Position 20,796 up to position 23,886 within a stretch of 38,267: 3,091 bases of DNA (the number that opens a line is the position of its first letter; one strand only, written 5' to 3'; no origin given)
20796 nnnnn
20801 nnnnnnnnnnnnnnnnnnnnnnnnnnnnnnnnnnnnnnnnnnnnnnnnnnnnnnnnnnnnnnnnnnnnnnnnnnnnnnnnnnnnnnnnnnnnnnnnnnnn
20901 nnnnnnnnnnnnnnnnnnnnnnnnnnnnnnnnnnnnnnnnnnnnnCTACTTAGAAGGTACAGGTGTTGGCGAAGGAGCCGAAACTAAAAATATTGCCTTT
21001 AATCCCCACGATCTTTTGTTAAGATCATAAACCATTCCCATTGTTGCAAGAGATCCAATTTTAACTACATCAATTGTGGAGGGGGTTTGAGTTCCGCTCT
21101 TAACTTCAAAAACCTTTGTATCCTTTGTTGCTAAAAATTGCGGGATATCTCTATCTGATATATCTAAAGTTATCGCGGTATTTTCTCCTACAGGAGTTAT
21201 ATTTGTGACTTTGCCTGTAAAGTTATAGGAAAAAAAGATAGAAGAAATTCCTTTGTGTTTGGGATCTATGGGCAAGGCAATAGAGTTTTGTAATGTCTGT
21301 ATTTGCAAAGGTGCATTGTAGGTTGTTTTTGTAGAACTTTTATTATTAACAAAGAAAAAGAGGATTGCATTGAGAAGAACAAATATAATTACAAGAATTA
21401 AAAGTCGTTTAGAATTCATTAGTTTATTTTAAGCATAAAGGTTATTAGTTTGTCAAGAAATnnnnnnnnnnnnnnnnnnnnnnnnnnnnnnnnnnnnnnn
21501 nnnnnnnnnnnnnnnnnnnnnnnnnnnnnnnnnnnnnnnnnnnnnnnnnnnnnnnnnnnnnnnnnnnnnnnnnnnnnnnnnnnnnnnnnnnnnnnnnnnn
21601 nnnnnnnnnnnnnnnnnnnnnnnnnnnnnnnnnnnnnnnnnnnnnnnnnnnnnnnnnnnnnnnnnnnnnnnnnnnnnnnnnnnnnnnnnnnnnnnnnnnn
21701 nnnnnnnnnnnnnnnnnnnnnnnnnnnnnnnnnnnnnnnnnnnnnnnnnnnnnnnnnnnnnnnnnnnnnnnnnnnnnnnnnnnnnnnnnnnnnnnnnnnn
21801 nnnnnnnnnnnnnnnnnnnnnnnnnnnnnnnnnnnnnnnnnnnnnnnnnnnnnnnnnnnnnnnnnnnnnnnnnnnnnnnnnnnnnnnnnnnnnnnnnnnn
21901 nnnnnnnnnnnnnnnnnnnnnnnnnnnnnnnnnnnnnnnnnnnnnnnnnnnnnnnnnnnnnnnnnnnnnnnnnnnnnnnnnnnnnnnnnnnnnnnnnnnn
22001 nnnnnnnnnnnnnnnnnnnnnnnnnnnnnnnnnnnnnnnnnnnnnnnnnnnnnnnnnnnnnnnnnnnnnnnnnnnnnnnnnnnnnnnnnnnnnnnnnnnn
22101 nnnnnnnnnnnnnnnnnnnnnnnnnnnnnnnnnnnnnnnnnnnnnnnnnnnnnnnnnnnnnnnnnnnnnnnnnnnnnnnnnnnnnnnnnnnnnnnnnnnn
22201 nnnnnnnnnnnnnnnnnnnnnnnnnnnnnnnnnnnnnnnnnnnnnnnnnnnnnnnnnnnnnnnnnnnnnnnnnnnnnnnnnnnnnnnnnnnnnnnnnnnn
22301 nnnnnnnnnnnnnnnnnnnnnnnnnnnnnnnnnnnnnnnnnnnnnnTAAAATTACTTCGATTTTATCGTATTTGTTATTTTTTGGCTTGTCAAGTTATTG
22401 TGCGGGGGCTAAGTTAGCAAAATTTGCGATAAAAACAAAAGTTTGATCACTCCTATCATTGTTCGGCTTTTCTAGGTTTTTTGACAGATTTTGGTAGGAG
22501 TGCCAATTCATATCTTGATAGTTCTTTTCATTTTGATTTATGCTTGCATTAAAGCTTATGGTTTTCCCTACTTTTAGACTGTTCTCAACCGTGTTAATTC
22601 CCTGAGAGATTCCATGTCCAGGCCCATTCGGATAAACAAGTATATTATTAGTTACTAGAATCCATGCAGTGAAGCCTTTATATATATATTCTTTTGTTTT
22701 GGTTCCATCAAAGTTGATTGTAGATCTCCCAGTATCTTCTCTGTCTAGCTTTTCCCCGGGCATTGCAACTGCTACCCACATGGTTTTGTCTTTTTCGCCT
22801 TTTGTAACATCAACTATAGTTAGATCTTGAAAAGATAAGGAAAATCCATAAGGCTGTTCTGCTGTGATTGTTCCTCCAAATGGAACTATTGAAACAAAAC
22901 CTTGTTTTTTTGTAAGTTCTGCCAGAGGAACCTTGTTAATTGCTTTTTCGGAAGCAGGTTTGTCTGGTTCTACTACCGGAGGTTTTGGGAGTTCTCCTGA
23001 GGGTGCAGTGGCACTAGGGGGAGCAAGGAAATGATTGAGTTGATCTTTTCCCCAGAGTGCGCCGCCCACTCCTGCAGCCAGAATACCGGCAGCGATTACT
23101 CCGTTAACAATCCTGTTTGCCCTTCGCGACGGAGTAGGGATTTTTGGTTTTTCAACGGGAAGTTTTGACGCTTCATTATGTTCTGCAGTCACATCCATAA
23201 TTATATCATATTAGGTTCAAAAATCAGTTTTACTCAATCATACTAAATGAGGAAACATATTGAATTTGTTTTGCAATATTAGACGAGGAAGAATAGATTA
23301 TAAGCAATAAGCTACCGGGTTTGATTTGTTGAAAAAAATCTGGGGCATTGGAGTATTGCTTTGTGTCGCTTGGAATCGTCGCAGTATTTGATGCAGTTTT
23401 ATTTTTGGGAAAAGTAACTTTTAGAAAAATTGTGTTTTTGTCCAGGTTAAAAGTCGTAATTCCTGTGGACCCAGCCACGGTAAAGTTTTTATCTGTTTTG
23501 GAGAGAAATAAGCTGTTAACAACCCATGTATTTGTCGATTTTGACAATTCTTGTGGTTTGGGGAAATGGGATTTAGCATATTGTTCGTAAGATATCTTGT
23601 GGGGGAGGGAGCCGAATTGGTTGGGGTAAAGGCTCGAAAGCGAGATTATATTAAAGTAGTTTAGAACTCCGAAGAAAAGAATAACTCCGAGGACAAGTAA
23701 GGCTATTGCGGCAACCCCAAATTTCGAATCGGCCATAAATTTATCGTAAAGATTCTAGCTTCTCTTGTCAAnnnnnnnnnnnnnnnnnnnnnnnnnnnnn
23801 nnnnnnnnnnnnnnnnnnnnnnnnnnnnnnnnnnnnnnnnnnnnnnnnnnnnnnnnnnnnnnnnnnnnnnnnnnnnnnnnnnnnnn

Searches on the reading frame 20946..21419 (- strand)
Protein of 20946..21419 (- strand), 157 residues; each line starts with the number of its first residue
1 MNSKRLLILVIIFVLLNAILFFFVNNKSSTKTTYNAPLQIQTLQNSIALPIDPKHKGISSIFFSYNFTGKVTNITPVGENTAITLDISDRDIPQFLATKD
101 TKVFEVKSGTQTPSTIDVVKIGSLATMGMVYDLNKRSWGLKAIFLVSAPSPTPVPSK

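Call 3: search_protein_families(library=pfam, proteins=[window:20946-21419:-], max_evalue=1)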
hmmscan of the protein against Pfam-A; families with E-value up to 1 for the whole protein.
window:20946-21419:- (157 aa): 2 families
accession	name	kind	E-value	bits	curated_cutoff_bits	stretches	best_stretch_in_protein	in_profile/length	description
PF04276.17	DUF443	-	0.039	14.2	26.2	1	4-72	90-158/202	Protein of unknown function (DUF443)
PF13974.11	YebO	-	0.23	12.1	27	1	9-30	2-23/80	YebO-like protein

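Call 4: search_protein_families(library=ncbifam, proteins=[window:20946-21419:-], max_evalue=1)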
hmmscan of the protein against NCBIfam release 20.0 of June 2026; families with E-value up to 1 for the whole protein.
window:20946-21419:- (157 aa): 2 families
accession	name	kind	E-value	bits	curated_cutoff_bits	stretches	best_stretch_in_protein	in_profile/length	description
NF033100.1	bla_CfxA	exception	0.058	12.4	625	1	3-48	6-49/319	CfxA family broad-spectrum class A beta-lactamase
NF041554.1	SA1362_fam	subfamily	0.083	13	42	0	4-31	29-56/70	SA1362 family protein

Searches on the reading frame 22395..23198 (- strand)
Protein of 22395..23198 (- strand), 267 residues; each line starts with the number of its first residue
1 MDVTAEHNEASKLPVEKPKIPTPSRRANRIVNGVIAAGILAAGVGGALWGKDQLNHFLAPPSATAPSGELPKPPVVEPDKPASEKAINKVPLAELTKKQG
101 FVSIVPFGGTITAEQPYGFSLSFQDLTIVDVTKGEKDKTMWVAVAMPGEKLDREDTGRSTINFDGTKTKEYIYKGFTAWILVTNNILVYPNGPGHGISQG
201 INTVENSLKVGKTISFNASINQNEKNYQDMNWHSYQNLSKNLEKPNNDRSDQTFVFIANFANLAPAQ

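Call 3: search_protein_families(library=pfam, proteins=[window:22395-23198:-], max_evalue=1)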
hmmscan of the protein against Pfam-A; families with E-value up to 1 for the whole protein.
window:22395-23198:- (267 aa): 1 family
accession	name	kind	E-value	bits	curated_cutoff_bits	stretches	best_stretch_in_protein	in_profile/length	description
PF25631.1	Inovirus_capsid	-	0.068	13.4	27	1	27-54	10-37/41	Inovirus capsid protein family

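Call 4: search_protein_families(library=ncbifam, proteins=[window:22395-23198:-], max_evalue=1)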
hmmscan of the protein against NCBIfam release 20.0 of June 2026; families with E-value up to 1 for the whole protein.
window:22395-23198:- (267 aa): 0 families

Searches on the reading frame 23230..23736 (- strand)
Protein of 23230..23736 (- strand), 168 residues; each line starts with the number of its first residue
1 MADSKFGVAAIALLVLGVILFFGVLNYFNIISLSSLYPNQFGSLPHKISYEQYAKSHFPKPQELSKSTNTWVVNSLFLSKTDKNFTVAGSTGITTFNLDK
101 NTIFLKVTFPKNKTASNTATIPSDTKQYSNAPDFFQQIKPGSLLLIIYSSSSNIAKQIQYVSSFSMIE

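Call 3: search_protein_families(library=pfam, proteins=[window:23230-23736:-], max_evalue=1)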
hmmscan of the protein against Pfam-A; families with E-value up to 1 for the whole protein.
window:23230-23736:- (168 aa): 1 family
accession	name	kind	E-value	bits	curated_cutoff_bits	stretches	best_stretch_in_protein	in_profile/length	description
PF21946.1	LppM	-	0.12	13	27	1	73-121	83-130/153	LppM domain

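Call 4: search_protein_families(library=ncbifam, proteins=[window:23230-23736:-], max_evalue=1)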
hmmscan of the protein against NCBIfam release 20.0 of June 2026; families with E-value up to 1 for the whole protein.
window:23230-23736:- (168 aa): 0 families
